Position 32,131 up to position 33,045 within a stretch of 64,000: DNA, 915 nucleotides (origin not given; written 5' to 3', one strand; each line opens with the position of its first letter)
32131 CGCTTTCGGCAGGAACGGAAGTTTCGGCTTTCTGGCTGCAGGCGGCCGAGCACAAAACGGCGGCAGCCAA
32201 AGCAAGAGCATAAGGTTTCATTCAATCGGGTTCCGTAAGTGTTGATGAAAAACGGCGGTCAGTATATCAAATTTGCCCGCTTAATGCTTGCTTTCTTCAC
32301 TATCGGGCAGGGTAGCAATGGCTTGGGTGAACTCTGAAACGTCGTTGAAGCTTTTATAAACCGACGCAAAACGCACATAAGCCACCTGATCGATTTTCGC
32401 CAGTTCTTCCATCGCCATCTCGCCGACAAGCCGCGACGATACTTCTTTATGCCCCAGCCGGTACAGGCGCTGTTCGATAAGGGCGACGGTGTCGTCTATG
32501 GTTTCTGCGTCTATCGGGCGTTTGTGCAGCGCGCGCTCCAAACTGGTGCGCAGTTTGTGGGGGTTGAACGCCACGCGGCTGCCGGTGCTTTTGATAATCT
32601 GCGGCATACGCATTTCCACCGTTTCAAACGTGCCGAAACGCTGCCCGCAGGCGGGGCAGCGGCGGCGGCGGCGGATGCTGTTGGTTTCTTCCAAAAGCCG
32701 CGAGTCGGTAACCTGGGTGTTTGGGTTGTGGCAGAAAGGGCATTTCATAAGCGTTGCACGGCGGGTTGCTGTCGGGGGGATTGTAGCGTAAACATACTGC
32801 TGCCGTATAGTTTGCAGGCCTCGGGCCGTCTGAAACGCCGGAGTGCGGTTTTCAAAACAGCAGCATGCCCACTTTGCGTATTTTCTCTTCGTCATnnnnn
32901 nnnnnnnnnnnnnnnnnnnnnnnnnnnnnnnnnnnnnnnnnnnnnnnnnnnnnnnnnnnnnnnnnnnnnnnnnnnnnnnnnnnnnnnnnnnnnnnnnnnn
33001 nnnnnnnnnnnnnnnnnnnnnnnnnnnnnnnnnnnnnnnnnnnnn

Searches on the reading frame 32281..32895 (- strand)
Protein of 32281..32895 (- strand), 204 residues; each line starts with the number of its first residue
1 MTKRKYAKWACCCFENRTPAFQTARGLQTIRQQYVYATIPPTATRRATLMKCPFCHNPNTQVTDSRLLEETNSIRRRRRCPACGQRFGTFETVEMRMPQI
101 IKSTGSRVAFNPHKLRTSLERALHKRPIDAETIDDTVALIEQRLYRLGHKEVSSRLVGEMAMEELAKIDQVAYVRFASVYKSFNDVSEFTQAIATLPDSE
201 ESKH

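Call 25: search_protein_families(library=pfam, proteins=[window:32281-32895:-])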
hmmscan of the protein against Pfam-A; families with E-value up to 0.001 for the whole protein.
window:32281-32895:- (204 aa): 2 families
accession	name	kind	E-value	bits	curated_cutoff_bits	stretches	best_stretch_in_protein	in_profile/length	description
PF22811.2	Zn_ribbon_NrdR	-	1.2e-19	70.4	27.2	1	50-91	1-42/42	Transcriptional repressor NrdR-like, N-terminal domain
PF03477.21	ATP-cone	-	1e-18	68.1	25.8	1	99-185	2-87/88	ATP cone domain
